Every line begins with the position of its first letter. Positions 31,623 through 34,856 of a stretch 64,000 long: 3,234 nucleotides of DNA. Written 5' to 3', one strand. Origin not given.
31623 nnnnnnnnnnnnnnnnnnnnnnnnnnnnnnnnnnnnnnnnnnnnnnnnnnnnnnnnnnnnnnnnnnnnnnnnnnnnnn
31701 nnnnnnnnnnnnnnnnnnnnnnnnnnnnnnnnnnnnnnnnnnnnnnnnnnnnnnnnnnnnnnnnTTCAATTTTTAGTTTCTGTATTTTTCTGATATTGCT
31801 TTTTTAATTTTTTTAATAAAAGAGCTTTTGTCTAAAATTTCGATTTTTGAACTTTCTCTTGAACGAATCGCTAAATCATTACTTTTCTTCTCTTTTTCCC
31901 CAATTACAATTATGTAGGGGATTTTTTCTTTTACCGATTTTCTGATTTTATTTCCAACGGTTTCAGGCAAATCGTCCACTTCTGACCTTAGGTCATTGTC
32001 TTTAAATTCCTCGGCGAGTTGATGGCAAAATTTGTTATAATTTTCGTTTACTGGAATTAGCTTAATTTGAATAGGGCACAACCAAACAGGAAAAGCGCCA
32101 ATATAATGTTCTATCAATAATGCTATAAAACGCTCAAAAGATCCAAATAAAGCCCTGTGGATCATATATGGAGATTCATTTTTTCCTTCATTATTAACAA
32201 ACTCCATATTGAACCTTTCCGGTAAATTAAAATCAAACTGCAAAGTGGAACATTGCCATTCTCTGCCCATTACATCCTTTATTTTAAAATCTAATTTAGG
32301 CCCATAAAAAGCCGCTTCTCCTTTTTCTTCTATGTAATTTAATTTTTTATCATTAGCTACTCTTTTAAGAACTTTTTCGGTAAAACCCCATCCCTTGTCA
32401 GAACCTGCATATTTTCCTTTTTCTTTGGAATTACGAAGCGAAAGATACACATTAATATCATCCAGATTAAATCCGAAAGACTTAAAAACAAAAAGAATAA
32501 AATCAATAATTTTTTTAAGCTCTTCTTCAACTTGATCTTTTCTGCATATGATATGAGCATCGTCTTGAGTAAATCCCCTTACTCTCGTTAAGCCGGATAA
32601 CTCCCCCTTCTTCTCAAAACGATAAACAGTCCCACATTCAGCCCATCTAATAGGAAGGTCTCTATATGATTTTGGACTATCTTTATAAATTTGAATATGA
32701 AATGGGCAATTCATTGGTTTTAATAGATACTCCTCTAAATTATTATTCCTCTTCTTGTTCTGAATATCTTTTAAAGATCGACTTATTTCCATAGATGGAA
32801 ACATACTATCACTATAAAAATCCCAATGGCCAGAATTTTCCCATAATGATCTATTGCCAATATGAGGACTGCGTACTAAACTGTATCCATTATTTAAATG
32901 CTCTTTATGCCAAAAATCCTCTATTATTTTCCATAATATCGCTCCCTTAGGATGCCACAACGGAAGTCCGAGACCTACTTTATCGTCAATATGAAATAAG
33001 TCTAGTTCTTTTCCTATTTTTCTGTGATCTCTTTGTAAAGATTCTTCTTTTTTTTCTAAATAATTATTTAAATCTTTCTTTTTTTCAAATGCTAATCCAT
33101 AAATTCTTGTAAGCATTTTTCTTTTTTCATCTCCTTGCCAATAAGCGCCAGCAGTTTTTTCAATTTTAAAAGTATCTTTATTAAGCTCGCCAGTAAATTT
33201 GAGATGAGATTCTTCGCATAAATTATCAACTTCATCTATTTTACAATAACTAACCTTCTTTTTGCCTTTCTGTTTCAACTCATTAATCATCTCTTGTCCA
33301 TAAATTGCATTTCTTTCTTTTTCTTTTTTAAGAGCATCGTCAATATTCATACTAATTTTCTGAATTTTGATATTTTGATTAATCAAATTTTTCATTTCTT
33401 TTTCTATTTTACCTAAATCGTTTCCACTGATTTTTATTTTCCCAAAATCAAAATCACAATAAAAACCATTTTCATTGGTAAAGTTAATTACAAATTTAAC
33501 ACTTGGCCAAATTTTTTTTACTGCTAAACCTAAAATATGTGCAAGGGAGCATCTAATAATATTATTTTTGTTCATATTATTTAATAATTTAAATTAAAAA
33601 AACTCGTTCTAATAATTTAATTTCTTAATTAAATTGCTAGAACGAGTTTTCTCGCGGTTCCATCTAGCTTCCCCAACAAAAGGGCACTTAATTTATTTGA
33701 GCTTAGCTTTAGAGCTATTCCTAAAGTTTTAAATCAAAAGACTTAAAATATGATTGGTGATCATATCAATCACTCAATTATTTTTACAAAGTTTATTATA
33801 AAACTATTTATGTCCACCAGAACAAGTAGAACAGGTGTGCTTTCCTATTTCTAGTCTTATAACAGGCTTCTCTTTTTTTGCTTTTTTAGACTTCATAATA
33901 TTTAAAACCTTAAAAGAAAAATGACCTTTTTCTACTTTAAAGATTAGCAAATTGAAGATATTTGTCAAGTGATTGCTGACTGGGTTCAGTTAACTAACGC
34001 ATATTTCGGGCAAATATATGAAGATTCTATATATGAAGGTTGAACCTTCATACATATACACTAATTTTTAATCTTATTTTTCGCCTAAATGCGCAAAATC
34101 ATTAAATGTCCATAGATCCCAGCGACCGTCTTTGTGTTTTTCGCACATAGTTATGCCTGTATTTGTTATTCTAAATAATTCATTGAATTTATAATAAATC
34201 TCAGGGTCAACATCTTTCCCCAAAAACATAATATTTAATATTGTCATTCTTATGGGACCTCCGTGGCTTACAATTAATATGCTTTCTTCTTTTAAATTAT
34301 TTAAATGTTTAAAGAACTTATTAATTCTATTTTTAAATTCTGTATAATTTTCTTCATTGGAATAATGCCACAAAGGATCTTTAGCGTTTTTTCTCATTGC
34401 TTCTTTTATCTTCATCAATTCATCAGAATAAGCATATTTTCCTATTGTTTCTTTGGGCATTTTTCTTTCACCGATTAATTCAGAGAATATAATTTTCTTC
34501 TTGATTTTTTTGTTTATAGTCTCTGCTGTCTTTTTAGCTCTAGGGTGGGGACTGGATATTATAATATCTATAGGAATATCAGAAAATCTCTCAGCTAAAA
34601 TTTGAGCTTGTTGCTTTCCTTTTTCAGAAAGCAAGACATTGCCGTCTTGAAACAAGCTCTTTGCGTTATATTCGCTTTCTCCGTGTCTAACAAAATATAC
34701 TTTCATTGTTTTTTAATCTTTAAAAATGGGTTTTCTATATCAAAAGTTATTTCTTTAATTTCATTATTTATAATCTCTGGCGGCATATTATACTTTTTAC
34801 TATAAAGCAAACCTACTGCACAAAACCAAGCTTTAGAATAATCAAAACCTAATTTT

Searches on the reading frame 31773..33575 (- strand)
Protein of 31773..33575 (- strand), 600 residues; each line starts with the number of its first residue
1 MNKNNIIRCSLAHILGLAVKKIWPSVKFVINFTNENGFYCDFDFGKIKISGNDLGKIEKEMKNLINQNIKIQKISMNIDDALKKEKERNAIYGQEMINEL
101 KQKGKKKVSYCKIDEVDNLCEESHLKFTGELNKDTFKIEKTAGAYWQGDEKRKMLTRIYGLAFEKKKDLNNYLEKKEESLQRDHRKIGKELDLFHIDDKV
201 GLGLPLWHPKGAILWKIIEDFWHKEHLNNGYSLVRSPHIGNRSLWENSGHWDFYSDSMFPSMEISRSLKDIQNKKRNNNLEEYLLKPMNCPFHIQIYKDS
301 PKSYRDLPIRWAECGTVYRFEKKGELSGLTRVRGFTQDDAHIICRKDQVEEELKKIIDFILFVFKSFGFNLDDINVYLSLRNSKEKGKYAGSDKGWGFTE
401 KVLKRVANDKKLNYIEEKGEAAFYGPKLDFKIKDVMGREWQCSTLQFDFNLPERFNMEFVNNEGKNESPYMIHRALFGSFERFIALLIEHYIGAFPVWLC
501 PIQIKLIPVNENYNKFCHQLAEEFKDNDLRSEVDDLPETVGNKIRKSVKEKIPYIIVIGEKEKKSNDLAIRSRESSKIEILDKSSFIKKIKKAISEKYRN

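Call 80: search_protein_families(library=pfam, proteins=[window:31773-33575:-], max_evalue=0.001)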
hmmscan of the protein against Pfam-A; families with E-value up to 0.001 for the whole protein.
window:31773-33575:- (600 aa): 2 families
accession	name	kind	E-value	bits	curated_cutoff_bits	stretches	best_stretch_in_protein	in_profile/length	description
PF00587.30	tRNA-synt_2b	-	3.7e-47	161.1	29.3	1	278-491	6-179/179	tRNA synthetase class II core domain (G, H, P, S and T)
PF03129.25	HGTP_anticodon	-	2.4e-18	66.5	21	1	503-592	1-93/94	Anticodon binding domain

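Call 82: search_protein_families(library=ncbifam, proteins=[window:31773-33575:-], max_evalue=1e-10)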
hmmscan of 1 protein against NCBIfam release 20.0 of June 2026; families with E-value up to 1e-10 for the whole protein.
window:31773-33575:- (600 aa): 9 families
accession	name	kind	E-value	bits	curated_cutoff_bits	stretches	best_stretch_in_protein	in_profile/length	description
TIGR00418.1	thrS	equivalog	5.4e-197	656.2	383.65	1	9-593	2-564/565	threonine--tRNA ligase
NF003068.0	PRK03991.1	equivalog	4.9e-62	210.1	484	1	164-595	174-593/613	threonine--tRNA ligase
NF011500.0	PRK14938.1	equivalog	8.1e-23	81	362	1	493-591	266-364/387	Ser-tRNA(Thr) hydrolase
NF008979.1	PRK12325.1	exception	9.2e-17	61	550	0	203-369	38-190/437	proline--tRNA ligase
NF006625.0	PRK09194.1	equivalog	3.7e-16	59.1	558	0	199-342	34-162/559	proline--tRNA ligase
TIGR00408.1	proS_fam_I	equivalog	7.2e-16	58.1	437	0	437-596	216-383/475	proline--tRNA ligase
NF003211.1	PRK04173.1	equivalog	4.9e-12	45.4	312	0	495-578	358-442/454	glycine--tRNA ligase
TIGR00442.1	hisS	equivalog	5.2e-12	45.5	286.75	0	501-576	324-399/406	histidine--tRNA ligase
TIGR00409.1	proS_fam_II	equivalog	6.2e-12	45.2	306.7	0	200-358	35-179/568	proline--tRNA ligase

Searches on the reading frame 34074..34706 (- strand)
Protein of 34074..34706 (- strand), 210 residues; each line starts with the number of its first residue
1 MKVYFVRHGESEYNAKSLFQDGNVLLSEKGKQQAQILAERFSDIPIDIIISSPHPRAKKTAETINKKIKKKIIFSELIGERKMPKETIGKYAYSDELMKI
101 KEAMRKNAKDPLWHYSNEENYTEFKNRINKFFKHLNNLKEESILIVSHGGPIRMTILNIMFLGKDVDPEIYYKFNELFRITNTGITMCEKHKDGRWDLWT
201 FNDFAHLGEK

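Call 80: search_protein_families(library=pfam, proteins=[window:34074-34706:-], max_evalue=0.001)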
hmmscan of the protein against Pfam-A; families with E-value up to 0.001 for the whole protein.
window:34074-34706:- (210 aa): 1 family
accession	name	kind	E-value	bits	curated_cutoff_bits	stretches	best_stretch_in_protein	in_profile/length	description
PF00300.27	His_Phos_1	-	1.5e-31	110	21.7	1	3-202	1-192/194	Histidine phosphatase superfamily (branch 1)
